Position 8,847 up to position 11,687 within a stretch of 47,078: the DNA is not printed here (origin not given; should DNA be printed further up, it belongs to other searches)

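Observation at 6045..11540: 1831-aa secreted protein fuses a beta-helix/GGxF-repeat stalk to the same MBL-containing module as the lipoprotein pair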

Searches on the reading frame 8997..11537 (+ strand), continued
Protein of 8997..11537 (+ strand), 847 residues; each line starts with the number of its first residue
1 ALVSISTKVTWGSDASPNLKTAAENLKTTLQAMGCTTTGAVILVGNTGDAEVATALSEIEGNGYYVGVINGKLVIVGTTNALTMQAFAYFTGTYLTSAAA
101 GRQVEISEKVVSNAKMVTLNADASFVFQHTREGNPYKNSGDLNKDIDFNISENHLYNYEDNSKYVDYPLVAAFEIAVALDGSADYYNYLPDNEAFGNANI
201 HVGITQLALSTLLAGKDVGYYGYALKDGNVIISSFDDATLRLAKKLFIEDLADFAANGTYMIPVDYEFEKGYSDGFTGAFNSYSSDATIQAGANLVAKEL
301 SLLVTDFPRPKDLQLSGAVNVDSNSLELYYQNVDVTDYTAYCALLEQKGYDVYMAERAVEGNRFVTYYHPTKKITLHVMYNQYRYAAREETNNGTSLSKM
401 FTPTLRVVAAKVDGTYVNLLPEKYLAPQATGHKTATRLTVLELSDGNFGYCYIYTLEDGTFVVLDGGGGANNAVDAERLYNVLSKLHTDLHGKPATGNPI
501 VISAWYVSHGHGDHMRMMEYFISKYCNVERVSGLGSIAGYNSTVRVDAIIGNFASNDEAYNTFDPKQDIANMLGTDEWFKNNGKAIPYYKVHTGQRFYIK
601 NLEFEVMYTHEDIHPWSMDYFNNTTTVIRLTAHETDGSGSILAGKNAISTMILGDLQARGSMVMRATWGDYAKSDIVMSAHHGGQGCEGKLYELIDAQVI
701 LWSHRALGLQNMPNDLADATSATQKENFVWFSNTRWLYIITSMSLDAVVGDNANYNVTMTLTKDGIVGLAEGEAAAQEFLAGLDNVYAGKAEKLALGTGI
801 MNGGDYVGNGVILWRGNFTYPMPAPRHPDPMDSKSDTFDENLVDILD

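Call 51: find_related_loci(query=A2, collection=genome_contigs, flank=8000)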
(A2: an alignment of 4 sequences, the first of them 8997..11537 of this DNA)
Query A2 (847 aa) in genome_contigs; peptide patterns used: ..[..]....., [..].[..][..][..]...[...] (x = any residue, [..] = any of these).
161 stretches matched a pattern; 127 encode a relative of the query (tblastn E <= 1e-3); the best 80 are kept; 72 distinct loci.
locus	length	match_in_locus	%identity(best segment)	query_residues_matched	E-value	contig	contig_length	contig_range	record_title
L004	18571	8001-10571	58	3-846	0e+0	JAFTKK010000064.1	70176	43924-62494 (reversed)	MAG: Clostridia bacterium isolate RGIG3899 Roe_deer_Cecum-2__c447794, whole genome shotgun sequence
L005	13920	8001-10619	52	1-845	0e+0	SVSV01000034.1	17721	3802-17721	MAG: Oscillospiraceae bacterium isolate SIG678 NODE_57546_length_17721_cov_1.536206, whole genome shotgun sequence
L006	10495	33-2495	45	73-839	0e+0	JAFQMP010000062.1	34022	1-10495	MAG: Clostridia bacterium isolate RGIG1957 Goat_Cecum.Co__c2837918, whole genome shotgun sequence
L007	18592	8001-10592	45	3-843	0e+0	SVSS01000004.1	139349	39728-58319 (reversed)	MAG: Oscillospiraceae bacterium isolate SIG675 NODE_2564_length_139349_cov_5.210678, whole genome shotgun sequence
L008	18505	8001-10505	43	3-818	0e+0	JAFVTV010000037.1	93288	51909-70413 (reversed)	MAG: Clostridia bacterium isolate RGIG5389 Sheep_Colon-3__c693851, whole genome shotgun sequence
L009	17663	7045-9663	53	3-843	0e+0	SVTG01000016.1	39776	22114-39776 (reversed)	MAG: Oscillospiraceae bacterium isolate SIG689 NODE_22004_length_39776_cov_3.934122, whole genome shotgun sequence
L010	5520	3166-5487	44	15-778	0e+0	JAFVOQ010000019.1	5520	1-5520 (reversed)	MAG: Clostridia bacterium isolate RGIG5254 Sheep_Colon-1__c195907, whole genome shotgun sequence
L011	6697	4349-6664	43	15-778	0e+0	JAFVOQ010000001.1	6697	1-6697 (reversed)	MAG: Clostridia bacterium isolate RGIG5254 Sheep_Colon-1__c4930, whole genome shotgun sequence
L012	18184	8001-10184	38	3-740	1e-137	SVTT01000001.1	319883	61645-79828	MAG: Oscillospiraceae bacterium isolate SIG702 NODE_223_length_319883_cov_3.528109, whole genome shotgun sequence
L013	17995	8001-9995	35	42-765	2e-118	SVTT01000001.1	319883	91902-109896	MAG: Oscillospiraceae bacterium isolate SIG702 NODE_223_length_319883_cov_3.528109, whole genome shotgun sequence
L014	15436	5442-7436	34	42-765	2e-104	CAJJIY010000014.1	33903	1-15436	MAG TPA_asm: uncultured Clostridiales bacterium isolate ERR321646-bin.55 genome assembly, contig: NODE_826_length_33903_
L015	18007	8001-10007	34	42-765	3e-101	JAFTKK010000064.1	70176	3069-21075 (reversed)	MAG: Clostridia bacterium isolate RGIG3899 Roe_deer_Cecum-2__c447794, whole genome shotgun sequence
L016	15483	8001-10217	33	8-798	3e-100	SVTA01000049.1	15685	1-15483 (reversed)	MAG: Oscillospiraceae bacterium isolate SIG683 NODE_65806_length_15685_cov_1.871513, whole genome shotgun sequence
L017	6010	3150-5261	33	8-765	4e-99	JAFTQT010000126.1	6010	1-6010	MAG: Clostridia bacterium isolate RGIG4064 Roe_deer_Cecum.Co__c1802193, whole genome shotgun sequence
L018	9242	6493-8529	33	42-774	5e-101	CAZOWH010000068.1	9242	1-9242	MAG TPA_asm: uncultured Lachnospiraceae bacterium isolate SRP315200_co1_859 genome assembly, contig: NODE_17189_length_9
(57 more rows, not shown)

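Call 56: search_protein_families(library=ncbifam, alignment_id=A4, max_evalue=0.01)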
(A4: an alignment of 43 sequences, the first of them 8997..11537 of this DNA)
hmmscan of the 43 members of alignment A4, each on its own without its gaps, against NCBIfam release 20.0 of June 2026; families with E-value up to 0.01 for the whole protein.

A. member 1, window:8997-11537:+ (847 aa): 0 families

B. families by the number of members that match (of 43 scanned): 19 families
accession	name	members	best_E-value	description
NF058524.1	6A-MBL_enzyme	11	1.7e-11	anti-phage 6A-MBL system MBL-fold protein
TIGR00361.1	ComEC_Rec2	10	5.8e-12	DNA internalization-related competence protein ComEC/Rec2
NF008580.0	PRK11539.1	9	8e-14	ComEC family protein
NF041809.1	Avs1a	5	4.3e-06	AVAST type 1 anti-phage system MBL fold metallo-hydrolase Avs1a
NF012229.1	bla_class_B_core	5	3e-05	metallo-beta-lactamase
NF049846.1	blaAHM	3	1.1e-07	AHM family subclass B3-like metallo-beta-lactamase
NF001911.0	PRK00685.1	3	0.00079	metal-dependent hydrolase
NF007810.0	PRK10518.1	1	1.7e-38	alkaline phosphatase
NF047961.1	adhesin_HupY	1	3.9e-28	leucine-rich repeat adhesin HupY/LrrG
NF045861.1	glide_Gli349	1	7.5e-19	gliding machinery surface structure protein Gli349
NF038329.2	gly_rich_SclB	1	6.6e-07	LPXTG-anchored collagen-like adhesin Scl2/SclB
TIGR04559.1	SoxH_rel_PQQ_2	1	0.0007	quinoprotein relay system zinc metallohydrolase 2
NF008774.0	PRK11815.1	1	0.0036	tRNA dihydrouridine(20/20a) synthase DusA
NF041654.1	GlcNAcase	1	0.0063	beta-N-acetylglucosaminidase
NF040469.1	blaEFM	1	0.0078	EFM family subclass B3 metallo-beta-lactamase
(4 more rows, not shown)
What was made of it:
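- On ComEC/Pce-type MBL subgroup (CDD cd07731-like): NCBIfam ComEC models hit 9-10 of 43 members (call 56).
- NCBIfam models 6A-MBL, ComEC_Rec2, ComEC-family and Avs1a hit 5-11 of 43 members (call 56).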

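Call 58: search_protein_families(library=pfam, proteins=[P0177, P0154, P0175], max_evalue=0.001)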
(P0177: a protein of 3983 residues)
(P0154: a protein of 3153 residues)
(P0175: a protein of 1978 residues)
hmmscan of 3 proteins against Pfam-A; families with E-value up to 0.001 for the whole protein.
P0177 (3983 aa): 0 families

P0154 (3153 aa): 0 families

P0175 (1978 aa): 2 families
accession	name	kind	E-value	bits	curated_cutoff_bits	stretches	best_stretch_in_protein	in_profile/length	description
PF13306.12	LRR_5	-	4e-105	347.2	27.7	5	838-970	1-126/127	BspA type Leucine rich repeat region (6 copies)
PF13855.12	LRR_8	-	1.5e-05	25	27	0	858-903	10-55/61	Leucine rich repeat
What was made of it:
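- One module-family member, P0175, carries BspA-type LRR repeats N-terminal to the module (call 58).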

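Call 79: find_encoding_contigs(protein=P0114, flank=7000, max_places=2)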
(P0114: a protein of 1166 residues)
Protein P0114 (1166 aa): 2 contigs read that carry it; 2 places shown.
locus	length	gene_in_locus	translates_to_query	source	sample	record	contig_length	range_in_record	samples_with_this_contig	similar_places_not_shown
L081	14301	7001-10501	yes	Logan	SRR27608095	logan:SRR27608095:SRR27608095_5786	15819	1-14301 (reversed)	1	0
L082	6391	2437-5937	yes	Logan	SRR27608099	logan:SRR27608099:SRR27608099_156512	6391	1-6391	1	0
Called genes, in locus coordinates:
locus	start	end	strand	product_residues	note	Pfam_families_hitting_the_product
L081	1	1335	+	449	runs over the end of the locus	-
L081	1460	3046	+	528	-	PF03009:GDPD, PF02811:PHP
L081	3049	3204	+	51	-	-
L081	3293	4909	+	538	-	PF13416:SBP_bac_8 (faint)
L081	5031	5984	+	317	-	PF00528:BPD_transp_1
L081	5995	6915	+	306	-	PF00528:BPD_transp_1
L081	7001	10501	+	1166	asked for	PF00245:Alk_phosphatase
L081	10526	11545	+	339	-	PF08240:ADH_N, PF00107:ADH_zinc_N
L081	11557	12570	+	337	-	PF21181:SsfX3_N (weak), PF13472:Lipase_GDSL_2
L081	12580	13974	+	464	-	PF17389:Bac_rhamnosid6H (faint)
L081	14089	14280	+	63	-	PF08984:DUF1858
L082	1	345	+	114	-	?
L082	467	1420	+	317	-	PF00528:BPD_transp_1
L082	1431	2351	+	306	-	PF00528:BPD_transp_1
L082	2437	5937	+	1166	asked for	PF00245:Alk_phosphatase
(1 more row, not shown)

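Call 81: find_encoding_contigs(protein=P0155, flank=7000, max_places=2)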
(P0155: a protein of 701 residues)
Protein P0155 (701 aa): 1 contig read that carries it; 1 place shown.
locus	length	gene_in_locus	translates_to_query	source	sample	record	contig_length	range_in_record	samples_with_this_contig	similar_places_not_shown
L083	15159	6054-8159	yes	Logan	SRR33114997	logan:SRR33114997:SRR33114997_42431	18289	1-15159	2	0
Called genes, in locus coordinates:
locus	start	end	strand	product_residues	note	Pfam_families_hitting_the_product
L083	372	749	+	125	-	PF00106:adh_short, PF08659:KR (weak), PF13561:adh_short_C2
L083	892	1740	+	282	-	-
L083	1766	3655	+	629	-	PF00728:Glyco_hydro_20, PF18088:Glyco_H_20C_C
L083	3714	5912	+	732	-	PF05592:Bac_rhamnosid, PF17389:Bac_rhamnosid6H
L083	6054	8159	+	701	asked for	PF00753:Lactamase_B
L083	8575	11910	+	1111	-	PF00932:LTD, PF12228:DUF3604 (faint), PF00932:LTD (weak), PF09479:Flg_new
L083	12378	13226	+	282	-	PF00165:HTH_AraC (weak), PF12833:HTH_18, PF00165:HTH_AraC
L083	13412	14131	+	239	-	PF03009:GDPD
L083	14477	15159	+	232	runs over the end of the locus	PF02585:PIG-L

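Call 82: find_encoding_contigs(protein=P0143, flank=7000, max_places=2)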
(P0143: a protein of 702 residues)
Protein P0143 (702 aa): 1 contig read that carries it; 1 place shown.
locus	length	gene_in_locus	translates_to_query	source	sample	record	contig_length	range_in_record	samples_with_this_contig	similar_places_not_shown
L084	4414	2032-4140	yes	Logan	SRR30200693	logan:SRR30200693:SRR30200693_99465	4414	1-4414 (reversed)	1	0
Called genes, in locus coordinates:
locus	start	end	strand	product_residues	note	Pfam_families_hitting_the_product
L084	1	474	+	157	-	?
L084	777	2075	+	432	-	PF01408:GFO_IDH_MocA, PF22725:GFO_IDH_MocA_C3, PF02894:GFO_IDH_MocA_C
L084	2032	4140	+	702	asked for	PF02838:Glyco_hydro_20b (faint), PF00753:Lactamase_B (faint)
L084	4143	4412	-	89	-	?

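Call 83: find_encoding_contigs(protein=P0035, flank=7000, max_places=2)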
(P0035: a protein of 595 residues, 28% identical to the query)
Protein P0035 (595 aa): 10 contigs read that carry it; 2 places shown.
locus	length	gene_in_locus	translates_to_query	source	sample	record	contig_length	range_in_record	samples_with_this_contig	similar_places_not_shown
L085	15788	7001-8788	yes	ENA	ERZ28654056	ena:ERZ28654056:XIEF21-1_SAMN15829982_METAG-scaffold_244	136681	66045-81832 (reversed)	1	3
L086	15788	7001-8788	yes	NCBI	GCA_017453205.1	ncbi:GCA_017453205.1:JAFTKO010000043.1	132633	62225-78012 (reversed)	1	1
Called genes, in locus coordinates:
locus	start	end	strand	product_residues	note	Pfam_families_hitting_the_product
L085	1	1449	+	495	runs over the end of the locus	-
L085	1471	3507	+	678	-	-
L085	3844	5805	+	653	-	-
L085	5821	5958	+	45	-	-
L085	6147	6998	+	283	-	PF12833:HTH_18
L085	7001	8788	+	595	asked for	PF00753:Lactamase_B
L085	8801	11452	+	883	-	PF00753:Lactamase_B (weak)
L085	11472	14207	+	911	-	PF17132:Glyco_hydro_106 (faint)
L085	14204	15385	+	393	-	PF00753:Lactamase_B (weak)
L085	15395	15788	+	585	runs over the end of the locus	PF01055:Glyco_hydro_31_2nd (weak), PF02065:Melibiase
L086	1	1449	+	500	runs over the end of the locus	-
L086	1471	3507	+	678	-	-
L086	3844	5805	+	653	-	-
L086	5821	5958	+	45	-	-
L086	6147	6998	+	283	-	PF12833:HTH_18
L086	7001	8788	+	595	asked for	PF00753:Lactamase_B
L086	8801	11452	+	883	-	PF00753:Lactamase_B (weak)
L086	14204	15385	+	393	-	PF00753:Lactamase_B (weak)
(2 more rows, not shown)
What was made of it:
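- Other members lie beside GH20, GH78, GDPD and PIG-L genes (call 81), or in a cluster of three MBL genes with GH106, GH31/melibiase and an AraC regulator (call 83). Some members lie in glycoside-hydrolase-rich loci (calls 81, 83).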

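Call 84: find_encoding_contigs(protein=P0163, flank=8000, max_places=2)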
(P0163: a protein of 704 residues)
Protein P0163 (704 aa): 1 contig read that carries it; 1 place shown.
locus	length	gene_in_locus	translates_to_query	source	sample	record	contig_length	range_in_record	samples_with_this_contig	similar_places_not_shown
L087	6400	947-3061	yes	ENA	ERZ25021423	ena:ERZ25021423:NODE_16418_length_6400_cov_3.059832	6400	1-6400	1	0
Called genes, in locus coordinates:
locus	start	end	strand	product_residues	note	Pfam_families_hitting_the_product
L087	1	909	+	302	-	?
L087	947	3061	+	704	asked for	PF00753:Lactamase_B (weak)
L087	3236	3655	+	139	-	-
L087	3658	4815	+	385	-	PF01411:tRNA-synt_2c (weak), PF07973:tRNA_SAD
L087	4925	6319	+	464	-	PF13421:Band_7_1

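Call 85: find_encoding_contigs(protein=P0131, flank=8000, max_places=2)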
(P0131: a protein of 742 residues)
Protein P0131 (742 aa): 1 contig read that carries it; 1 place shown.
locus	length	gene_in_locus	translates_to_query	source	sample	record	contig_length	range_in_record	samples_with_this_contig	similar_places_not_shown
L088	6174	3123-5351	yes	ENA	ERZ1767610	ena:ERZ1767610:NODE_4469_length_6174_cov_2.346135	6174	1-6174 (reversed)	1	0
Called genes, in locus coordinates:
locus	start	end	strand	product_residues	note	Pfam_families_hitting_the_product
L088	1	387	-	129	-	?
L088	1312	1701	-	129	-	PF04542:Sigma70_r2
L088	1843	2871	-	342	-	PF13529:Peptidase_C39_2, PF03412:Peptidase_C39 (weak), PF07486:Hydrolase_2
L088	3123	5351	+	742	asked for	PF00753:Lactamase_B (weak)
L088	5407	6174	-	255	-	?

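Call 86: find_encoding_contigs(protein=P0171, flank=8000, max_places=2)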
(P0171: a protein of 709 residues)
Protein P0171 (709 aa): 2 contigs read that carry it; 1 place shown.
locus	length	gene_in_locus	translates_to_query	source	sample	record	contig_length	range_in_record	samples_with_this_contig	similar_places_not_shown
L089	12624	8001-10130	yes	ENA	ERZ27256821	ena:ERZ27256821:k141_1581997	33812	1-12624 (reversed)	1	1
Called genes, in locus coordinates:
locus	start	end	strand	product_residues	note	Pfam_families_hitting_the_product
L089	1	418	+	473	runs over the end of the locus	PF00206:Lyase_1, PF10415:FumaraseC_C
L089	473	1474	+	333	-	PF01210:NAD_Gly3P_dh_N, PF07479:NAD_Gly3P_dh_C, PF20618:GPD_NAD_C_bact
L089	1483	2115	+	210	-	PF00702:Hydrolase, PF12710:HAD, PF13419:HAD_2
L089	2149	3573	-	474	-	PF00224:PK, PF02887:PK_C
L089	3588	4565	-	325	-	PF02603:Hpr_kinase_N, PF07475:Hpr_kinase_C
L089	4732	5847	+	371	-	PF13616:Rotamase_3, PF00639:Rotamase (weak)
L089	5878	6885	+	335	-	PF13616:Rotamase_3, PF00639:Rotamase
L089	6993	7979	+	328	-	-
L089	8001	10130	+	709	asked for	-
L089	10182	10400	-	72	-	-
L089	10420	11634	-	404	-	PF06826:Asp-Al_Ex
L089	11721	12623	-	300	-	?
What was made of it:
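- Tried and rejected: Three more look-ups of distant members were also uninformative (calls 84-86).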
